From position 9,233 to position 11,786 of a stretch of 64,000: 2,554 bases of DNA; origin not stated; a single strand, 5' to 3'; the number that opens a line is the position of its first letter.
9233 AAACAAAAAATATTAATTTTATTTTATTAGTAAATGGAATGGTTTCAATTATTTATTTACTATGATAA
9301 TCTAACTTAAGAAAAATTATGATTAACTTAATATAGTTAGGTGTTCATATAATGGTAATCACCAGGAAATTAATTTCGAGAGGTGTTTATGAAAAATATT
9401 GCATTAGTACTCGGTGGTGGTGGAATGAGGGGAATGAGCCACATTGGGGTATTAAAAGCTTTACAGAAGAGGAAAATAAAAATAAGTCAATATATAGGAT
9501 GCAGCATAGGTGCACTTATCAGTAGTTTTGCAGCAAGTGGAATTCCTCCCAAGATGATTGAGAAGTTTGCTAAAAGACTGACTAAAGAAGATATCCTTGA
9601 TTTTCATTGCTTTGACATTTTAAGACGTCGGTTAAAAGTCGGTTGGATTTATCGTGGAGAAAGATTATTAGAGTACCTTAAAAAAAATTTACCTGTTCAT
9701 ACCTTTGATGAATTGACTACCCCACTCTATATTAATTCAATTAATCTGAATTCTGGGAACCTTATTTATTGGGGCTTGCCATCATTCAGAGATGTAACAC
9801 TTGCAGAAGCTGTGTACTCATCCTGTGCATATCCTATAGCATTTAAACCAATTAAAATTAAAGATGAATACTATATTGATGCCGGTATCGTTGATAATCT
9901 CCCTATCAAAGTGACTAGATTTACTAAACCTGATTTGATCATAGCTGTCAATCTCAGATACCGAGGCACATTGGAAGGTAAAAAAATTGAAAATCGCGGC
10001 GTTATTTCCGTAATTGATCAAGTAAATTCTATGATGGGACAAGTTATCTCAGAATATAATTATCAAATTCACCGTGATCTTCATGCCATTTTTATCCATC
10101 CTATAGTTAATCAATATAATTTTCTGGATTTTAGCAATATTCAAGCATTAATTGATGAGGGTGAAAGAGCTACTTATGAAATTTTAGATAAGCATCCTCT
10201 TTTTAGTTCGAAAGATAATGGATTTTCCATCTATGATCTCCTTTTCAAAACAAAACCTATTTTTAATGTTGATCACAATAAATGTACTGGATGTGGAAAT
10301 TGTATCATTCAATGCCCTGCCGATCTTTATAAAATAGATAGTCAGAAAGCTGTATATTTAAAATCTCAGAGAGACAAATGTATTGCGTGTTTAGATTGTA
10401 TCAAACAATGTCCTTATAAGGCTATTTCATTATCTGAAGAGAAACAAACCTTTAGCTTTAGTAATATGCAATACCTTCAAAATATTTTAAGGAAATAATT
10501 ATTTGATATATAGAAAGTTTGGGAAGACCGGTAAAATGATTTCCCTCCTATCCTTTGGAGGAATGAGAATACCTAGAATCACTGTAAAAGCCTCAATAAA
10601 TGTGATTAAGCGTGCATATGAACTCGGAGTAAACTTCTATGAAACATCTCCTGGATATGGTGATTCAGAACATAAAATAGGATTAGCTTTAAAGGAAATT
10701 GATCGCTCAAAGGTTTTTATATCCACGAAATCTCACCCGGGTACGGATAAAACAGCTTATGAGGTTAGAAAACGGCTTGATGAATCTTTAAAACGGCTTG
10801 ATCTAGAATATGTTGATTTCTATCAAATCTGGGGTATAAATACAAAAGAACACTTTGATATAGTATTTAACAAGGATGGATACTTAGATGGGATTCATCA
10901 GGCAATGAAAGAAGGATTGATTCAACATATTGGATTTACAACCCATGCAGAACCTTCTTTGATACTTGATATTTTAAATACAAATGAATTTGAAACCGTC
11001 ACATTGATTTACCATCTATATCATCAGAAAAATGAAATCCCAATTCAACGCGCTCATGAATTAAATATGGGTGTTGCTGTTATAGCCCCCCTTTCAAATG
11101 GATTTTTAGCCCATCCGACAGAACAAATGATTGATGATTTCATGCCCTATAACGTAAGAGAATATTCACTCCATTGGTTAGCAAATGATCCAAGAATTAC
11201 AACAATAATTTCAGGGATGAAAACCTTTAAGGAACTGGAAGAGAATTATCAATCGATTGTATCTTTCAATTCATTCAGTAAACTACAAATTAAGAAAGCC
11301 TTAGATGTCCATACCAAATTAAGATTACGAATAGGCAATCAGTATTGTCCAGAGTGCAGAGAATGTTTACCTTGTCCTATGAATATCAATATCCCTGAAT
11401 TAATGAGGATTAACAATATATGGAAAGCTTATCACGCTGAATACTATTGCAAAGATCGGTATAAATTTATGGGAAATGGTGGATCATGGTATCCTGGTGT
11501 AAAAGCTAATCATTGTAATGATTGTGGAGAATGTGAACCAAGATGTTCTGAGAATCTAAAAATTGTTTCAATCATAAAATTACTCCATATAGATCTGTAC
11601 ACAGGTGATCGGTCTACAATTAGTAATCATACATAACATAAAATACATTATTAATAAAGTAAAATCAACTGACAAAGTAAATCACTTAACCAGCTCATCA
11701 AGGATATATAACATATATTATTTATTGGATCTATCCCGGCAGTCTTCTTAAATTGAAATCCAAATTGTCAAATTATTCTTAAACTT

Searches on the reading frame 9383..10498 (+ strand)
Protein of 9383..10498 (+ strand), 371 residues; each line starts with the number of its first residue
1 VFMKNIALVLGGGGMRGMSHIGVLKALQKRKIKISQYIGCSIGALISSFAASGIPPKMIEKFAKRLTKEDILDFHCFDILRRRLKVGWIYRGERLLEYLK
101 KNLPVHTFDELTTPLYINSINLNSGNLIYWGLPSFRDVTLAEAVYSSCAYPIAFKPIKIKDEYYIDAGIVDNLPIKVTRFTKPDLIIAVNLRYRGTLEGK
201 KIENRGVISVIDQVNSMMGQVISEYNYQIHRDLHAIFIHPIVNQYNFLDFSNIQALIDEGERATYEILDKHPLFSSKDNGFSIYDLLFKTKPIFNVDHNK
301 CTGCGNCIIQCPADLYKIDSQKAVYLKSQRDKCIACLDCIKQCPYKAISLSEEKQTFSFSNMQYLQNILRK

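Call 58: search_protein_families(library=pfam, proteins=[window:9383-10498:+], max_evalue=0.001)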
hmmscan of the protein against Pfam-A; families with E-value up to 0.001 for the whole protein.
window:9383-10498:+ (371 aa): 12 families
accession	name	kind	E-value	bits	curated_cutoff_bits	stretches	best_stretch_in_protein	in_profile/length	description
PF01734.28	Patatin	-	1.6e-36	126.8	27.7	1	8-177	1-189/191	Patatin-like phospholipase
PF12837.12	Fer4_6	-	5.4e-11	42.3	25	2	293-315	1-23/24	4Fe-4S binding domain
PF00037.32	Fer4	-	5.9e-11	42.1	21.1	2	296-314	3-21/24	4Fe-4S binding domain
PF12838.12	Fer4_7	-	1.5e-10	41.8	27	1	300-347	1-52/52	4Fe-4S dicluster domain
PF13187.11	Fer4_9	-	6.4e-09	36.1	27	1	300-348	1-52/52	4Fe-4S dicluster domain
PF13237.11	Fer4_10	-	1.6e-08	34.8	25.5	1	296-344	4-53/53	4Fe-4S dicluster domain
PF14697.11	Fer4_21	-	2.1e-08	34.6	35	1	296-349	3-58/59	4Fe-4S dicluster domain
PF12797.12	Fer4_2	-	5.3e-07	29.6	24.5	1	296-313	5-22/22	4Fe-4S binding domain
PF13484.11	Fer4_16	-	6.1e-07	30.6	30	0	332-358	1-26/66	4Fe-4S double cluster binding domain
PF12800.12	Fer4_4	-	4e-05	24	24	0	299-313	2-16/17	4Fe-4S binding domain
PF13534.11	Fer4_17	-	0.00019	22.3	22.2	0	299-315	44-60/61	4Fe-4S dicluster domain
PF25160.1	LdpA_Fe-S-bd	-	0.00022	21.4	27.6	0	295-318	22-45/49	LdpA Fe-S cluster-binding domain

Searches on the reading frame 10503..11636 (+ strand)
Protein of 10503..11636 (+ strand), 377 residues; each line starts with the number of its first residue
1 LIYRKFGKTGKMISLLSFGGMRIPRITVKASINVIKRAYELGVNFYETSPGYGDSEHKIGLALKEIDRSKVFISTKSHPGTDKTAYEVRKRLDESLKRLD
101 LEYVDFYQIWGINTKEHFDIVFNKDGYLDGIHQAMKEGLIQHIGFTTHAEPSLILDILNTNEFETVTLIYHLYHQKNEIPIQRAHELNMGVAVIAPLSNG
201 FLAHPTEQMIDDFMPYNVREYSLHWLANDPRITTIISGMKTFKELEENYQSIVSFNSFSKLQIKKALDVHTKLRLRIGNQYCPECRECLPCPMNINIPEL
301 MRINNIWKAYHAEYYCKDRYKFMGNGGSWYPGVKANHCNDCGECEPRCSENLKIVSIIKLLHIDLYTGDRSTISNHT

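Call 58: search_protein_families(library=pfam, proteins=[window:10503-11636:+], max_evalue=0.001)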
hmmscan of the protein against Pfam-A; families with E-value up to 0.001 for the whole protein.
window:10503-11636:+ (377 aa): 2 families
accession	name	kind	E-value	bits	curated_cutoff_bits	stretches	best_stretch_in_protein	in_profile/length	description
PF00248.27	Aldo_ket_red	-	3.3e-29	102.3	24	1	16-208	2-203/291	Aldo/keto reductase family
PF13187.11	Fer4_9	-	0.00017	22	27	1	281-351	1-50/52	4Fe-4S dicluster domain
